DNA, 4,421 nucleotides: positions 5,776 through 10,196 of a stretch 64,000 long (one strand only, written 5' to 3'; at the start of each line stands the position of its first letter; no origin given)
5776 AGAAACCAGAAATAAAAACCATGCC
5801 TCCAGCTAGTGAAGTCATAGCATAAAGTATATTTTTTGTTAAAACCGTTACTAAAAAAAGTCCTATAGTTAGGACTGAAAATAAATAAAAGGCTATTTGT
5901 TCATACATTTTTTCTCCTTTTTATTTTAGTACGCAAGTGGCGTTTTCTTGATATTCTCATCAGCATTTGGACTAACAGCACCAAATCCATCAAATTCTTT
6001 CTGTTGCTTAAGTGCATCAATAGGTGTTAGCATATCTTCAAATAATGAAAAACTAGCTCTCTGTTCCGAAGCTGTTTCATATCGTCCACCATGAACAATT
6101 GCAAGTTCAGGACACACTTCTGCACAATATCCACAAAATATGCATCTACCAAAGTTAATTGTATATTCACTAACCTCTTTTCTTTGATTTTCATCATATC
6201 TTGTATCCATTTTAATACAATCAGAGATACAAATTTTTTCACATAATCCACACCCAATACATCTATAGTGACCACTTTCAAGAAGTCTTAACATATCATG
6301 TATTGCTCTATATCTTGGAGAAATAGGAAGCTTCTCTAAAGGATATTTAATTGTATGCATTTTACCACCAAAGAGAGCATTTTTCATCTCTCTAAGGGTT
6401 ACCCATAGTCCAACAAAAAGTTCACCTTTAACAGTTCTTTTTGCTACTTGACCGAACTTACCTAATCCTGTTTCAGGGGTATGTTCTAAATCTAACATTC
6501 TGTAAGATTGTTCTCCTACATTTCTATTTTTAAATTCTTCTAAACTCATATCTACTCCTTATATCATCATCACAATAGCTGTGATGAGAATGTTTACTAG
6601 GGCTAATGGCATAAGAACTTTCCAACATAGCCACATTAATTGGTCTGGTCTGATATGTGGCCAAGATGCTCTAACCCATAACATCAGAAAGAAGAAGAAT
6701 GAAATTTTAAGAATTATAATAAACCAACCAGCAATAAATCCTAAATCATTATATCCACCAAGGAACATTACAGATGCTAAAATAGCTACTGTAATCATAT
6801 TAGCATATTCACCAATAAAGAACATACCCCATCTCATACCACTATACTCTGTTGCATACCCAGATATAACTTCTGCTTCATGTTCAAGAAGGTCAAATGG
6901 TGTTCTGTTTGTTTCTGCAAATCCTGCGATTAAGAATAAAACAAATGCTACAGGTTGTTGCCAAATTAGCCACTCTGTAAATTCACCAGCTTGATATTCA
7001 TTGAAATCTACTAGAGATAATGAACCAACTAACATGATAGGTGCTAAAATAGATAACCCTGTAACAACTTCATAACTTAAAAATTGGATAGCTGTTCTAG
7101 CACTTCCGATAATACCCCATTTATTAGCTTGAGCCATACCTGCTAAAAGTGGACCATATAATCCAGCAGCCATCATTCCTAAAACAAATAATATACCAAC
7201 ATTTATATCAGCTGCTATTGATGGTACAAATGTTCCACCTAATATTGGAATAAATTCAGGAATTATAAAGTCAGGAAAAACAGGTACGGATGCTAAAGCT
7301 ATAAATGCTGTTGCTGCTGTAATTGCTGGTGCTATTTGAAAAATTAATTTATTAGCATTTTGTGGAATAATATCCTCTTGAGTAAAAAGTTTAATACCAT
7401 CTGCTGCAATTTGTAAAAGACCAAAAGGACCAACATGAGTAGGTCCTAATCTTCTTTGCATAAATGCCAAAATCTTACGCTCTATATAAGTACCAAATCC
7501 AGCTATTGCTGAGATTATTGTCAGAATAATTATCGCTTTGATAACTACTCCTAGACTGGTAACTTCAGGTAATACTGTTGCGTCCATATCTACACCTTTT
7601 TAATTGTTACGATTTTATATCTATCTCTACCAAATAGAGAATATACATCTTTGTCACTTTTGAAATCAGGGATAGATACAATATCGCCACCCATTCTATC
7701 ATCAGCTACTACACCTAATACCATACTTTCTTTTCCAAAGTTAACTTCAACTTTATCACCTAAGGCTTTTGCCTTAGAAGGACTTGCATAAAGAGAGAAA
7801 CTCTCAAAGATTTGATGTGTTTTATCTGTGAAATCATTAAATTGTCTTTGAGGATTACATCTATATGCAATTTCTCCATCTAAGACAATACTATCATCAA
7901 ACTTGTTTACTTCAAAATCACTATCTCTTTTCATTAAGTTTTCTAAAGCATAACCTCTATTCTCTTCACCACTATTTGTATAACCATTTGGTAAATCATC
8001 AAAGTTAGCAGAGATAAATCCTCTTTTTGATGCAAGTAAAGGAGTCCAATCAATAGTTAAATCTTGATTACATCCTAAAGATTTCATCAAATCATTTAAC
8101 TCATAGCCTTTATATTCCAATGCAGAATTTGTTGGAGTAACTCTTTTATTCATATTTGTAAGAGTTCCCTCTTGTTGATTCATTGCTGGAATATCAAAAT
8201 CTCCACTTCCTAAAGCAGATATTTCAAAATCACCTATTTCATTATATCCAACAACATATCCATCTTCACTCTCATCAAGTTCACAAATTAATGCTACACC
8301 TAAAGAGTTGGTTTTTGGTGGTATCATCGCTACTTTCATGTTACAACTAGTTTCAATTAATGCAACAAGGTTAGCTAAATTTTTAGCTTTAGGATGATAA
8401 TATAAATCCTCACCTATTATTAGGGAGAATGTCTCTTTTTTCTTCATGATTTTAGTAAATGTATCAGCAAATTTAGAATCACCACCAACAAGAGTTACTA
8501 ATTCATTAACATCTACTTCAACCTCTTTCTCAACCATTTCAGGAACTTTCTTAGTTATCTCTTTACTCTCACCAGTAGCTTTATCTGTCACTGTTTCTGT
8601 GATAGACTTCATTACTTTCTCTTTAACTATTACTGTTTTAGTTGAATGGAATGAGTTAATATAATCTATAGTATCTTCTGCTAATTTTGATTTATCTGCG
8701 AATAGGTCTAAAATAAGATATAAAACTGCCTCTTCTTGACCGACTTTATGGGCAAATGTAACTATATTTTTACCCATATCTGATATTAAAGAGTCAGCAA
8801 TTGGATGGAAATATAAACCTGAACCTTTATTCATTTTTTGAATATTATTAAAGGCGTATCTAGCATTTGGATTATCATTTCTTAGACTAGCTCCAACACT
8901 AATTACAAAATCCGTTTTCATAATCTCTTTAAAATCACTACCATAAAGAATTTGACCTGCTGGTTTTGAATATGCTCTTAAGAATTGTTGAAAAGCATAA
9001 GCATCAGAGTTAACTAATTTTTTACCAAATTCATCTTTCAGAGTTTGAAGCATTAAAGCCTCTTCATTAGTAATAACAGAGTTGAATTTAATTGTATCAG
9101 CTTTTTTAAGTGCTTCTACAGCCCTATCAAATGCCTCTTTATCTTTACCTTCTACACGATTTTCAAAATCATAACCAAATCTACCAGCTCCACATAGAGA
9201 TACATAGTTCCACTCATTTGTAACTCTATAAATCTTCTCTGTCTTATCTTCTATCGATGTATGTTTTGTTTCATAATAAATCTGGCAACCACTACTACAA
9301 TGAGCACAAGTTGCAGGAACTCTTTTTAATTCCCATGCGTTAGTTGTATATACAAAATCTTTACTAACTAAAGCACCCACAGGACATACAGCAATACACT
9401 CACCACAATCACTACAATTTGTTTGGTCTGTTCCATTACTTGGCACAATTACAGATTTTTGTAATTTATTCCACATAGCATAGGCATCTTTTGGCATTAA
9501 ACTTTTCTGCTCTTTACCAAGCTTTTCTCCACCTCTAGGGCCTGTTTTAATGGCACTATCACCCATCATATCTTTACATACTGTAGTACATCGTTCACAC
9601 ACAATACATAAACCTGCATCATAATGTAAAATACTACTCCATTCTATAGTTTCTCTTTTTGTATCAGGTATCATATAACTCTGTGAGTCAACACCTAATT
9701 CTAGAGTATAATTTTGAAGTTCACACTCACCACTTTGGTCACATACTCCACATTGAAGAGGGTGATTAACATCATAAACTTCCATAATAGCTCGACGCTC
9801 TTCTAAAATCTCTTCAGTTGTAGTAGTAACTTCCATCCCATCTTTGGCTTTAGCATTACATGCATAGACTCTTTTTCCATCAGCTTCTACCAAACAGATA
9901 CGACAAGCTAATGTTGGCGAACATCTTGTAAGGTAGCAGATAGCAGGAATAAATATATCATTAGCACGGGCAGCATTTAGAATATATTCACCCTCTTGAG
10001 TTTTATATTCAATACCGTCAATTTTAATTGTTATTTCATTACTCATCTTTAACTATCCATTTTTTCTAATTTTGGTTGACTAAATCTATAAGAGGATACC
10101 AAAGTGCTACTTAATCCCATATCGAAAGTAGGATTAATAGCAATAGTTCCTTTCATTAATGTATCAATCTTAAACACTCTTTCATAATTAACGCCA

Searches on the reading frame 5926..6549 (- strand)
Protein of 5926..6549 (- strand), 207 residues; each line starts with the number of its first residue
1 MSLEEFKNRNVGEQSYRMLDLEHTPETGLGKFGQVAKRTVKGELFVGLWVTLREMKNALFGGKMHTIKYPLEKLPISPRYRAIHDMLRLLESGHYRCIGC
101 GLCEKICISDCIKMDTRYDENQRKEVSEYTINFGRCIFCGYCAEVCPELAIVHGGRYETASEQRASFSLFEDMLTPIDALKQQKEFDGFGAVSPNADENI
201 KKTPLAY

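Call 63: search_protein_families(library=pfam, proteins=[window:5926-6549:-], max_evalue=0.000001)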
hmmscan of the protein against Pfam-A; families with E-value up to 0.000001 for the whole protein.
window:5926-6549:- (207 aa): 4 families
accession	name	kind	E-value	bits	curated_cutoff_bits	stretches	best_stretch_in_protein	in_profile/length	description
PF00037.32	Fer4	-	2.8e-11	43.2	21.1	1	129-151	1-23/24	4Fe-4S binding domain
PF12838.12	Fer4_7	-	2e-10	41.4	27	1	96-148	1-50/52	4Fe-4S dicluster domain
PF13484.11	Fer4_16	-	6.7e-09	36.8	30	0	135-167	1-32/66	4Fe-4S double cluster binding domain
PF13187.11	Fer4_9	-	2.1e-07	31.3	27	1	96-150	1-51/52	4Fe-4S dicluster domain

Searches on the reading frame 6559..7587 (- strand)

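Call 63: search_protein_families(library=pfam, proteins=[window:6559-7587:-], max_evalue=0.000001)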
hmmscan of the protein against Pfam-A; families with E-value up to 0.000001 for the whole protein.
window:6559-7587:- (342 aa): 1 family
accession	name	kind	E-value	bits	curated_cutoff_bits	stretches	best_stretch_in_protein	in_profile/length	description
PF00146.26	NADHdh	-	1.2e-106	356.8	27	1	17-337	2-298/298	NADH dehydrogenase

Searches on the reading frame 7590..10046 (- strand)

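Call 63: search_protein_families(library=pfam, proteins=[window:7590-10046:-], max_evalue=0.000001)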
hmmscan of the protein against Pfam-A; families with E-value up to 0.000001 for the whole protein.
window:7590-10046:- (818 aa): 2 families
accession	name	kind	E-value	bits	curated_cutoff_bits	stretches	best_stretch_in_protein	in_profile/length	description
PF13510.11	Fer2_4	-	2.3e-16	60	22.8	1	3-77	2-81/82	2Fe-2S iron-sulfur cluster binding domain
PF10588.14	NADH-G_4Fe-4S_3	-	3.3e-15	55.8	27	1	84-122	1-39/40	NADH-ubiquinone oxidoreductase-G iron-sulfur binding region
